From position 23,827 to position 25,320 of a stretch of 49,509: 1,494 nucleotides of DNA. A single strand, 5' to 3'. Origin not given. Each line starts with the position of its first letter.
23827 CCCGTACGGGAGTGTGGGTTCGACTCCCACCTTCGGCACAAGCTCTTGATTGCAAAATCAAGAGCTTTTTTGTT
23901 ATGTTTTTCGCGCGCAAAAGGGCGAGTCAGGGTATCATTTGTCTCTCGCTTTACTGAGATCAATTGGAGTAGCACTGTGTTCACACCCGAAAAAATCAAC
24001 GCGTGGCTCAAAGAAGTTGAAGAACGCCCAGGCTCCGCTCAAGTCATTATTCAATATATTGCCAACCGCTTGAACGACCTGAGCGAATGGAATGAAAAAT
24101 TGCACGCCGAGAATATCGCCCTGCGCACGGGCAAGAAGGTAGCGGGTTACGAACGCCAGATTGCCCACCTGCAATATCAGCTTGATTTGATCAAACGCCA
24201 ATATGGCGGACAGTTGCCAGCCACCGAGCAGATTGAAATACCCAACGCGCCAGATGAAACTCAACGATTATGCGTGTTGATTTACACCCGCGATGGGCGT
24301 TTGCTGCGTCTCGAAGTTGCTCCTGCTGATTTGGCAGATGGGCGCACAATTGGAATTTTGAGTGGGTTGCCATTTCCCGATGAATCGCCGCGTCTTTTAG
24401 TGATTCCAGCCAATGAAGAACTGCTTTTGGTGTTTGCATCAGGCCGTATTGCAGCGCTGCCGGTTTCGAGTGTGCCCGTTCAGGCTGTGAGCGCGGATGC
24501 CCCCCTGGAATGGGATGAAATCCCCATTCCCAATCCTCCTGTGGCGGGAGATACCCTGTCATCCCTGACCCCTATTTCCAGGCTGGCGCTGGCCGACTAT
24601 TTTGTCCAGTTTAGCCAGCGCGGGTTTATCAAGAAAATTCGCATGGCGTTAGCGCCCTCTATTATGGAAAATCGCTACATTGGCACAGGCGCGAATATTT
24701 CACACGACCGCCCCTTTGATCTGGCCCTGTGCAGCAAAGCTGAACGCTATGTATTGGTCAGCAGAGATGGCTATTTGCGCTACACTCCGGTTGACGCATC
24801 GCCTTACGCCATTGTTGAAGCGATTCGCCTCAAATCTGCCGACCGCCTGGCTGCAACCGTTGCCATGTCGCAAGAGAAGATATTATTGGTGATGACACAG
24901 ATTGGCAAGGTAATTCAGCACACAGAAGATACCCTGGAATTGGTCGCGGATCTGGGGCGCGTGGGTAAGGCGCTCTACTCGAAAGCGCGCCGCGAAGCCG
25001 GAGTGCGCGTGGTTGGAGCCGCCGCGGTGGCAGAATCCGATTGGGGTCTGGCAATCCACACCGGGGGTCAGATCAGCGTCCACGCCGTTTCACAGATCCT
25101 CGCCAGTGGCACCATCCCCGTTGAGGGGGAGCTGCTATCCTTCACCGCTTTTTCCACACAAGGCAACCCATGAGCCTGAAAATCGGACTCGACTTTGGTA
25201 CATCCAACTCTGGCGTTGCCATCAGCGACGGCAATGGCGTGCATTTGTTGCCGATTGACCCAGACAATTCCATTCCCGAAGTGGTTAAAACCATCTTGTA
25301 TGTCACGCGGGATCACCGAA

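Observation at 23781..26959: NBD-only Hsp70/actin-fold ATPase translationally coupled to a coiled-coil + GyrA-CTD-like beta-repeat protein, boxed in by tRNA-Leu and tmRNA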

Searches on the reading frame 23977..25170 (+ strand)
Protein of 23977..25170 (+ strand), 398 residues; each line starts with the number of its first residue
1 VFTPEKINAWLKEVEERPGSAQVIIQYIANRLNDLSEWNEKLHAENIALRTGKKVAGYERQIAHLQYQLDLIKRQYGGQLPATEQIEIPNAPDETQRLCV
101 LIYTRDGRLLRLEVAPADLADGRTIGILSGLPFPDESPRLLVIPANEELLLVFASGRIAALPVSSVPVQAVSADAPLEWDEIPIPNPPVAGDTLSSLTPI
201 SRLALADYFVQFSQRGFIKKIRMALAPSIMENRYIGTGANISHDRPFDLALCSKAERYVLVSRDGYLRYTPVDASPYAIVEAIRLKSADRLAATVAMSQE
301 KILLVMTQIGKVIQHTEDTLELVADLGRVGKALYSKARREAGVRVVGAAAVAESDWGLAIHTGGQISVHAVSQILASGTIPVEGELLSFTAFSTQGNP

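Call 3: search_protein_families(library=pfam, proteins=[window:23977-25170:+], max_evalue=1)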
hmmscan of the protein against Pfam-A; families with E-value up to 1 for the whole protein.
window:23977-25170:+ (398 aa): 1 family
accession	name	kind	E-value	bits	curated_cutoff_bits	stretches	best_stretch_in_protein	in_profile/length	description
PF18570.6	Nup54_57_C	-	0.058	13.4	25.6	1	58-76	11-29/29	NUP57/Nup54 C-terminal domain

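Call 4: search_protein_families(library=ncbifam, proteins=[window:23977-25170:+], max_evalue=1)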
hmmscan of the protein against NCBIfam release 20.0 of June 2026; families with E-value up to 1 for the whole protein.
window:23977-25170:+ (398 aa): 6 families
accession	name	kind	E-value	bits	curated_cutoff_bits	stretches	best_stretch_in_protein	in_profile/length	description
NF004043.1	PRK05560.1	equivalog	7.4e-05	20.9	902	1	146-377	546-774/798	DNA gyrase subunit A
TIGR01063.1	gyrA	equivalog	0.00031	18.8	877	1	140-376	540-773/800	DNA topoisomerase (ATP-hydrolyzing) subunit A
NF004044.1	PRK05561.1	subfamily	0.00044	19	654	1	251-374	491-608/738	DNA topoisomerase (ATP-hydrolyzing)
TIGR01061.1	parC_Gpos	equivalog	0.0018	16.8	813.25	1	251-317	493-559/737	DNA topoisomerase IV subunit A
NF038098.1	GyrA_w_intein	exception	0.0043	15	1850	1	200-375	1022-1200/1232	intein-containing DNA gyrase subunit A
TIGR04356.1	grasp_GAK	hypoth_equivalog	0.11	11.6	300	1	286-339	96-147/287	GAK system ATP-grasp enzyme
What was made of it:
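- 24268..25170 (+): ORF1 residues 98-398: a six-bladed beta-pinwheel derived from a GyrA/ParC C-terminal domain, without the GyrA-box. NCBIfam GyrA, E 7e-5 (call 4).
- On GyrA/ParC C-terminal domain: NCBIfam GyrA, E 7e-5, far below its cut-off (call 4).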

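Call 6: find_homologous_proteins(query=window:23977-25170:+)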
Query window:23977-25170:+ (398 aa): 175 proteins with E <= 0.001 among 8000 candidates; the best 120 are listed.
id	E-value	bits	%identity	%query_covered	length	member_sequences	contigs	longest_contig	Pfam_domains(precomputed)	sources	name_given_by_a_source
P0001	5.6e-235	798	92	100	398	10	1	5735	-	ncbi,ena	-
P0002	1.3e-187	642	73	100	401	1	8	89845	-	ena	-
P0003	3.7e-178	611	69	99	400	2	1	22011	-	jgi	-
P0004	3.7e-170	584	68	99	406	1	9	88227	-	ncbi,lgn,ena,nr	ncbi:MAG: hypothetical protein ISR58_05355 [Anaerolineales bacterium]|nr:hypothetical protein [Chlor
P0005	1.3e-166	573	67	99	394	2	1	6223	-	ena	-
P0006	2.3e-163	562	65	99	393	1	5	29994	-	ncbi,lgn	-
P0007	1.5e-161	556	66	98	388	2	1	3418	-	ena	-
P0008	4.4e-161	554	65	99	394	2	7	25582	-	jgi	-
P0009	5.9e-160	551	66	99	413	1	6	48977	-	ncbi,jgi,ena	-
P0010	6.1e-160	551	66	99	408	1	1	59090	-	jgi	jgi:DNA gyrase/topoisomerase IV subunit A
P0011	3.8e-159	548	66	99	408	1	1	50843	-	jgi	jgi:DNA gyrase/topoisomerase IV subunit A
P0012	7.4e-158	544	64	99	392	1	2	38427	-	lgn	-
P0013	2.0e-157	542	62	98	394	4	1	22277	-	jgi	jgi:DNA gyrase/topoisomerase IV subunit A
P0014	6.7e-157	541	65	99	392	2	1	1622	-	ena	-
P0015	7.7e-157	540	64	99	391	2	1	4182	-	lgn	-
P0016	4.5e-154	531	63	99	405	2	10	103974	-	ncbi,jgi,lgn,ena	-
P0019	1.3e-129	451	53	99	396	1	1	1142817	-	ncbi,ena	-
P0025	2.9e-127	443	54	98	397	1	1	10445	-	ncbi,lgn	-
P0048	1.7e-119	418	51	99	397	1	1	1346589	-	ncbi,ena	-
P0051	7.5e-119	415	50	99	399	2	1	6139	-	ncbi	-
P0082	2.3e-110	388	48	99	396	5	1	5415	-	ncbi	-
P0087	1.4e-107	378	47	98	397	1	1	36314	-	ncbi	-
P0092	1.5e-105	372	48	99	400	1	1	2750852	-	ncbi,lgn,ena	-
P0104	2.1e-98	348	45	100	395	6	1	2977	-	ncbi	-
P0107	1.0e-97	346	46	98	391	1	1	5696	-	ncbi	-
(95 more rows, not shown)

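Call 7: search_solved_structures(query=window:23977-25170:+, max_evalue=10, show_alignments=2)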
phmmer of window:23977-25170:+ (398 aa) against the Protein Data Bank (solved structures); distinct sequences matched with E-value up to 10: 3.
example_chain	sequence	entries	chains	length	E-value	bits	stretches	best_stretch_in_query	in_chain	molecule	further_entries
1wp5_A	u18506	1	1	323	2.5e-05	26.9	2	194-314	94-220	topoisomerase IV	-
2eq5_A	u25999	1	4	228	0.58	12.6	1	317-382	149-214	228aa long hypothetical hydantoin racemase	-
3e0f_A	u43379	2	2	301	0.58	12.6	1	143-183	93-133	Putative Metal-dependent Phosphoesterase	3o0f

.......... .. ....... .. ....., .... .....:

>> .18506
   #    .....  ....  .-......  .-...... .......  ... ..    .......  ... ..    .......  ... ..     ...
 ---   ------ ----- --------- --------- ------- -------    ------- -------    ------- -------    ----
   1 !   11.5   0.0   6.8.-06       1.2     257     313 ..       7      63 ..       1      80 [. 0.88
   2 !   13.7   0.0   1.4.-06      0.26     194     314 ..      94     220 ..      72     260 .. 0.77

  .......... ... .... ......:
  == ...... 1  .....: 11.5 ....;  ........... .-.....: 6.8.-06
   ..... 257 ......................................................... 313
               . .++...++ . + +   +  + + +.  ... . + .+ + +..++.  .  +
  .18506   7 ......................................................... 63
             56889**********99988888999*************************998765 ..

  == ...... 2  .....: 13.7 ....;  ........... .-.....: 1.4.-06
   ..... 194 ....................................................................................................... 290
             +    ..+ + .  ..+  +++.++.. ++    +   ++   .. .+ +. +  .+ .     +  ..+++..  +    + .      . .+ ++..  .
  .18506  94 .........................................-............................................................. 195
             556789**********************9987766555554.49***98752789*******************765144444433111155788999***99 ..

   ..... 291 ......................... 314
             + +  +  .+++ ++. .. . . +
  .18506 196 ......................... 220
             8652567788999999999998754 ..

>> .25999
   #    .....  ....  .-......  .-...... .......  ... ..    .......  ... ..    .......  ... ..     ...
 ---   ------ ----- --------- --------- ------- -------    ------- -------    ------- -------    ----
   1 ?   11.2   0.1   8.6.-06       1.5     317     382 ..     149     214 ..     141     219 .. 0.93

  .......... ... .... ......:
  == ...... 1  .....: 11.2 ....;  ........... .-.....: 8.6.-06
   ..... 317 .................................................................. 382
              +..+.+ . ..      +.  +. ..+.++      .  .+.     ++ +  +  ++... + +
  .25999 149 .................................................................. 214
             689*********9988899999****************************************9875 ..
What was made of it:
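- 24268..25170 (+): PDB sequence hit 1wp5, E 2.5e-5 (call 7).
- On GyrA/ParC C-terminal domain: PDB hit 1wp5, E 2.5e-5 (call 7).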

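Call 10: find_encoding_contigs(protein=P0092, flank=6000, max_places=2)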
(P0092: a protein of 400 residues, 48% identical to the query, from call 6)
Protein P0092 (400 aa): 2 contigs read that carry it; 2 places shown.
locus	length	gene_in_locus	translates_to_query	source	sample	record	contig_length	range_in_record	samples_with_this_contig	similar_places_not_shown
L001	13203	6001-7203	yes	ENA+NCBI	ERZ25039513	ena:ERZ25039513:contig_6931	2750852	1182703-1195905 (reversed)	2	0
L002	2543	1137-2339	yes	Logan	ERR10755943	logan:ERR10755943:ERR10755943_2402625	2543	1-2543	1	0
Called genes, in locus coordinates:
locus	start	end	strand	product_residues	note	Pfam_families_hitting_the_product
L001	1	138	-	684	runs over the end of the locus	PF19974:TCAD9, PF01636:APH (weak)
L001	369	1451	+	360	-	PF13191:AAA_16 (weak), PF20703:nSTAND1, PF13401:AAA_22, PF00486:Trans_reg_C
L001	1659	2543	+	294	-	PF00389:2-Hacid_dh (weak), PF02826:2-Hacid_dh_C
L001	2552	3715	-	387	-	PF00089:Trypsin, PF13365:Trypsin_2, PF13180:PDZ_2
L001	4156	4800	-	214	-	-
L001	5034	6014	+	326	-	PF01545:Cation_efflux, PF16916:ZT_dimer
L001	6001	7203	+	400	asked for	-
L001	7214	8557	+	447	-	PF00012:HSP70, PF06723:MreB_Mbl, PF00012:HSP70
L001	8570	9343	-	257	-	PF03372:Exo_endo_phos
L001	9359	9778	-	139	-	-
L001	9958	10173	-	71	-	-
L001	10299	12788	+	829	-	PF03415:Peptidase_C11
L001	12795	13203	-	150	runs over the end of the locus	PF22741:PTP-NADK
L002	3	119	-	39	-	?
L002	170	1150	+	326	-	PF01545:Cation_efflux, PF16916:ZT_dimer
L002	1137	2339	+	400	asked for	-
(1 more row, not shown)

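Call 11: find_encoding_contigs(protein=P0048, flank=6000, max_places=2)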
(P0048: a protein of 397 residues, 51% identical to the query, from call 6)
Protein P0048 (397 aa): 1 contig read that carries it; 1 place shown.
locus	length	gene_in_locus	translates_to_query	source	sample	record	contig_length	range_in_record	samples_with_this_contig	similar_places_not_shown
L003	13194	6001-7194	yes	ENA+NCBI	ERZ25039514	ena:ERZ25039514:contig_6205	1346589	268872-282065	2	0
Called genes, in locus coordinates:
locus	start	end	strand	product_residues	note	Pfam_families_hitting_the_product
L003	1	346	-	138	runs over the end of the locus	-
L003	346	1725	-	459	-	PF00772:DnaB, PF13481:AAA_25, PF03796:DnaB_C, PF06745:ATPase (weak)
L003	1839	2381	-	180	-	PF02577:BFN_dom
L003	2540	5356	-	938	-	PF25788:Ig_Rha78A_N (faint)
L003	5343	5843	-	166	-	-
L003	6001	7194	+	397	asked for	-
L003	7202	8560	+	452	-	PF00012:HSP70, PF06723:MreB_Mbl, PF00012:HSP70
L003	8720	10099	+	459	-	PF08239:SH3_3, PF16158:N_BRCA1_IG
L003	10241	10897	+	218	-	PF00512:HisKA (faint)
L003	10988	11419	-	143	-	-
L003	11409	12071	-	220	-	PF10672:Methyltrans_SAM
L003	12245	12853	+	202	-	-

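Call 12: find_related_loci(query=A1, collection=genome_contigs, flank=5000)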
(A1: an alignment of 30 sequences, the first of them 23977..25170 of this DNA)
Query A1 (398 aa) in genome_contigs; peptide patterns used: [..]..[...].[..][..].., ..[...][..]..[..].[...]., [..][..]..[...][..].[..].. (x = any residue, [..] = any of these).
307 stretches matched a pattern; 124 encode a relative of the query (tblastn E <= 1e-3); the best 80 are kept; 80 distinct loci.
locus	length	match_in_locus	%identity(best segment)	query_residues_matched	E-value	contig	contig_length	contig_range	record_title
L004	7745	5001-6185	70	1-395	5e-180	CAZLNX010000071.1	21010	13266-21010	MAG TPA_asm: uncultured Anaerolineales bacterium isolate SRP077602_co5_33 genome assembly, contig: NODE_12339_length_210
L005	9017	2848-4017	64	1-393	2e-171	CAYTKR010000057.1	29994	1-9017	MAG TPA_asm: uncultured Anaerolineales bacterium isolate SRP167671_co2_274 genome assembly, contig: NODE_2019_length_299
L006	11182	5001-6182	67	1-394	4e-171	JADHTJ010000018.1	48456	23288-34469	MAG: Anaerolineales bacterium isolate BS150m-G17 BS-150m-C535, whole genome shotgun sequence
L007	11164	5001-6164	66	1-392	9e-166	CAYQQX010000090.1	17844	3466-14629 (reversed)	MAG TPA_asm: uncultured Anaerolineales bacterium isolate binchicken_co65_18 genome assembly, contig: NODE_12891_length_1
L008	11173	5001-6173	63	1-394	9e-165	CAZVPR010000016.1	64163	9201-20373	MAG TPA_asm: uncultured Anaerolineales bacterium isolate SRP077602_co5_498 genome assembly, contig: NODE_2007_length_641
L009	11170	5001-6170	65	1-393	4e-161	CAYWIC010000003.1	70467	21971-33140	MAG TPA_asm: uncultured Anaerolineales bacterium isolate binchicken_co65_55 genome assembly, contig: NODE_1396_length_70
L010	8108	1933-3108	66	1-393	6e-161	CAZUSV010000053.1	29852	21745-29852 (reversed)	MAG TPA_asm: uncultured Anaerolineales bacterium isolate SRP077602_co5_397 genome assembly, contig: NODE_7636_length_298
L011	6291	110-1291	53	1-398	1e-133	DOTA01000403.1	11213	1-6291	MAG TPA_asm: Chloroflexi bacterium isolate UBA11857 contig_44059, whole genome shotgun sequence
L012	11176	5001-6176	50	1-393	3e-129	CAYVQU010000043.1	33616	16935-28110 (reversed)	MAG TPA_asm: uncultured Anaerolineales bacterium isolate SRP077602_co7_51 genome assembly, contig: NODE_6268_length_3361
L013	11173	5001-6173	51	1-394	3e-122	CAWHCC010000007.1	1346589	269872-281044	MAG: uncultured Chloroflexia bacterium isolate MFD03804.bin.1.193 genome assembly, contig: contig_6205, whole genome sho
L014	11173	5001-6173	47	1-392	7e-119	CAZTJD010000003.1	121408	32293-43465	MAG TPA_asm: uncultured Anaerolineales bacterium isolate SRP214966_co2_360 genome assembly, contig: NODE_85_length_12140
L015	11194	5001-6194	47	1-393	5e-117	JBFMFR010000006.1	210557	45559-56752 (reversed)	MAG: Chloroflexota bacterium isolate MAG276 MAG276_6, whole genome shotgun sequence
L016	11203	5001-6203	47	1-398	7e-116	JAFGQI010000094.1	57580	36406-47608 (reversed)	MAG: Anaerolineales bacterium isolate Zod_Metabat.740 k87_6327988, whole genome shotgun sequence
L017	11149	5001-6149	49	1-389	1e-114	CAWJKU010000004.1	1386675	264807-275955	MAG: uncultured Chloroflexia bacterium isolate MFD05942.bin.2.42 genome assembly, contig: contig_65684, whole genome sho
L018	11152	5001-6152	48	1-390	4e-114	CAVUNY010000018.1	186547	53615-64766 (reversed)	MAG: uncultured Chloroflexia bacterium isolate MFD02416.bin.3.166 genome assembly, contig: contig_8677, whole genome sho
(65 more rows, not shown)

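Call 13: search_protein_families(library=padloc, proteins=[window:23977-25170:+], max_evalue=1)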
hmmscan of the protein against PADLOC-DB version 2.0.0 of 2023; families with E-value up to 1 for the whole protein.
window:23977-25170:+ (398 aa): 0 families
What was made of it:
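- There are no PADLOC hits (call 13).
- Tried and rejected: No PADLOC hits (call 13).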

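Call 15: predict_structure(alignment_id=A1)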
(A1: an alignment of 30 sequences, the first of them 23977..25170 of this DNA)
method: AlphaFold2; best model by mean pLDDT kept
length: 398 residues; sequences in the alignment: 30
mean_pLDDT: 84.4   pTM: 0.73
mean pLDDT of the five models: 84.4, 84.2, 81.9, 81.9, 78.9
residues with pLDDT >= 90: 199; 70-90: 135; 50-70: 46; < 50: 18
segments of 3 or more residues with pLDDT < 50: 80-94
pLDDT, mean of each block of 10 residues (from residue 1): 84 88 85 83 67 58 67 60 41 63 94 90 91 77 93 94 91 86 91 93 87 92 88 83 86 89 95 71 91 90 96 91 82 93 95 95 94 96 93 71
secondary structure, 60 per line:
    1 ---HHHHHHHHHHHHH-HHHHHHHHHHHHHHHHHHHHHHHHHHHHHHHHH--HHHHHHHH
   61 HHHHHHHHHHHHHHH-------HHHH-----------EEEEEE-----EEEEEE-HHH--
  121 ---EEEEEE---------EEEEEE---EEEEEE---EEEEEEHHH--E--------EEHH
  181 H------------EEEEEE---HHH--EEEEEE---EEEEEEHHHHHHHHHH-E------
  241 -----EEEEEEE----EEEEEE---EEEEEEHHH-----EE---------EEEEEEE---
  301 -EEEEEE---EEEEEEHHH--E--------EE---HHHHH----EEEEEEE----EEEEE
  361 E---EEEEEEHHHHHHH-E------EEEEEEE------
elements in order: H4-16 H18-50 H53-75 H83-86 E98-103 E109-114 E124-129 E139-144 E148-153 E157-162 E194-199 E208-213 E217-222 H223-232 E246-252 E257-262 E266-271 E291-297 E302-307 E311-316 H336-340 E345-351 E356-361 E365-370 H371-377 E386-392
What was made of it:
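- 23977..24204 (+): ORF1 residues 1-76: a conserved helical head plus a leucine-zipper-like hairpin. It is the most conserved part of ORF1. AF2 helices at 4-16, 18-50 and 53-75 (call 15).
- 24205..24267 (+): ORF1 residues 77-97: a variable, low-confidence linker. pLDDT is below 50 at residues 80-94 (call 15).
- On GyrA/ParC C-terminal domain: The AF2 model has pLDDT 84 (call 15).
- Checked: The AF2 model (pLDDT 84) shows helices 4-75 followed by a beta domain at 98-392 (call 15).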

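Call 18: fold_search(model_id=the predicted structure, library=pdb)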
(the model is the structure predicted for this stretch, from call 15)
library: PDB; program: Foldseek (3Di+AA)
matches with E <= 10: 147; with E <= 0.001: 20
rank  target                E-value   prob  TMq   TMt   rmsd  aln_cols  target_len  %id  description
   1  1wp5                  1.3e-16  1.00  0.49  0.59   7.1       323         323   20  Crystal structure of the C-terminal domain of DNA topoisomerase IV (released 2004-10-12)
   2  9a68_A                2.0e-15  1.00  0.49  0.27   8.1       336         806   16  Integrative model of PARC-PARE by crosslinking MS and deep learning (released 2024-09-18)
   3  9a54_B                2.1e-15  1.00  0.51  0.27   8.4       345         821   13  Integrative model of GYRB-GYRA by crosslinking MS and deep learning (released 2024-09-18)
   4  4g3n                  5.1e-15  1.00  0.51  0.65   6.0       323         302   19  Mycobacterium tuberculosis gyrase type IIA topoisomerase C-terminal domain at 1.4 A resolution (released 2013-08-07)
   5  1zi0_A                3.3e-14  1.00  0.48  0.63   6.3       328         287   15  A Superhelical Spiral in Escherichia coli DNA Gyrase A C-terminal Domain Imparts Unidirectional Supercoiling Bias (released 2005-05-24)
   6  5ztj                  3.4e-14  1.00  0.51  0.67   5.7       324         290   17  Crystal Structure of GyraseA C-Terminal Domain from Salmonella typhi at 2.4A Resolution (released 2019-05-15)
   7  6rkw_A                4.3e-14  1.00  0.48  0.25  24.3       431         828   16  CryoEM structure of the complete E. coli DNA Gyrase complex bound to a 130 bp DNA duplex (released 2019-11-06)
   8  3uc1                  5.9e-14  1.00  0.52  0.66   5.6       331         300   18  Mycobacterium tuberculosis gyrase type IIA topoisomerase C-terminal domain (released 2012-03-28)
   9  3l6v_A                7.0e-14  1.00  0.54  0.66   5.6       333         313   17  Crystal Structure of the Xanthomonas campestris Gyrase A C-terminal Domain (released 2010-03-09)
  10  9gbv_A                9.2e-14  1.00  0.58  0.29   5.5       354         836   14  E.coli gyrase holocomplex with chirally wrapped 217 bp DNA fragment (released 2024-08-21)
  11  1zi0_B                1.2e-13  1.00  0.48  0.62   7.3       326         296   15  A Superhelical Spiral in Escherichia coli DNA Gyrase A C-terminal Domain Imparts Unidirectional Supercoiling Bias (released 2005-05-24)
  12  3l6v_B                1.4e-13  1.00  0.52  0.65   6.0       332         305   16  Crystal Structure of the Xanthomonas campestris Gyrase A C-terminal Domain (released 2010-03-09)
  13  1suu                  3.6e-13  1.00  0.57  0.75   5.9       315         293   17  Structure of DNA gyrase A C-terminal domain (released 2004-04-27)
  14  9ggq_A                5.0e-13  1.00  0.57  0.29   6.0       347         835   15  E.coli gyrase holocomplex with cleaved chirally wrapped 217 bp DNA fragment and moxifloxacin (released 2024-09-11)
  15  3no0_A                9.1e-12  1.00  0.48  0.66   7.3       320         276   16  Aquifex aeolicus type IIA topoisomerase C-terminal domain (released 2010-12-01)
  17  4mn4_B                1.3e-09  1.00  0.33  0.51   9.8       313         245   10  Structural Basis for the MukB-topoisomerase IV Interaction (released 2013-10-23)
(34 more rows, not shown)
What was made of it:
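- On GyrA/ParC C-terminal domain: The top 20 Foldseek PDB hits are all GyrA/ParC CTDs, E 1.3e-16 to 2.7e-7, with target TM-score up to 0.75 (call 18).
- Closest known: GyrA / ParC C-terminal domain. Same: Six-bladed pinwheel fold (call 18).
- ParC CTD is a known protein-interaction surface for MukB (PDB 4mn4 among the hits in call 18).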

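Call 34: search_protein_representatives(alignment_id=A1)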
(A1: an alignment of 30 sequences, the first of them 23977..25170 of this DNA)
Query: 30 sequences, 399 profile positions. Proteins with E-value up to 0.001 (for the whole library): 476; up to 1e-10: 185; up to 1e-30: 123. The best 150 are listed.
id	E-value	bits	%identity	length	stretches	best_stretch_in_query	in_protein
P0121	6.3e-174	594.6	-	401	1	1-392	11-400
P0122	4.5e-165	565.5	-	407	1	1-394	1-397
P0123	1.8e-153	527.2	-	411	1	1-391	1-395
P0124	3.0e-153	526.5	-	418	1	1-394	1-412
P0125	5.5e-150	515.8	-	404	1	1-396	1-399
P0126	1.6e-148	511.0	-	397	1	1-392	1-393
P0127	1.0e-145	501.7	-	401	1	2-396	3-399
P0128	1.6e-145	501.1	-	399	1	1-392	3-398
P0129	3.9e-143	493.2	-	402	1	1-395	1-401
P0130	2.4e-140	484.1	-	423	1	1-393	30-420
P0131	4.5e-138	476.6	-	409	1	1-395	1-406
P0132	3.0e-135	467.3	-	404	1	1-395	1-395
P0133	1.5e-134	464.9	-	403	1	1-397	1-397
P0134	1.8e-134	464.7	-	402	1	1-392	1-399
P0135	3.0e-131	454.1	-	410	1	1-392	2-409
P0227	9.5e-39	149.5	-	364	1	7-386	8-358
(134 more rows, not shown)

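Call 38: find_related_loci(query=A2, collection=metagenome_contigs, flank=6000)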
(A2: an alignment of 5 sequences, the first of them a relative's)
Query A2 (384 aa) in metagenome_contigs; peptide patterns used: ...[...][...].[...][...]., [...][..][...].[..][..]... (x = any residue, [..] = any of these).
218 stretches matched a pattern; 1 encode a relative of the query (tblastn E <= 1e-3); 1 distinct loci.
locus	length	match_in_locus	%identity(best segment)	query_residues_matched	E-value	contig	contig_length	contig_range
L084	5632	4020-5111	36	1-367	8e-65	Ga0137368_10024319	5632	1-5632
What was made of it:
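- Tried and rejected: It returned a single locus (call 38).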

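Call 49: find_homologous_proteins(query=P0227)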
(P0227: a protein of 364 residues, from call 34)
Query P0227 (364 aa): 1 proteins with E <= 0.001 among 8000 candidates.
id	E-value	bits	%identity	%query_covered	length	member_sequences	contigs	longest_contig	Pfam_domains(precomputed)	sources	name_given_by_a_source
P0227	6.3e-220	748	100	100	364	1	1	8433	-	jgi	jgi:hypothetical protein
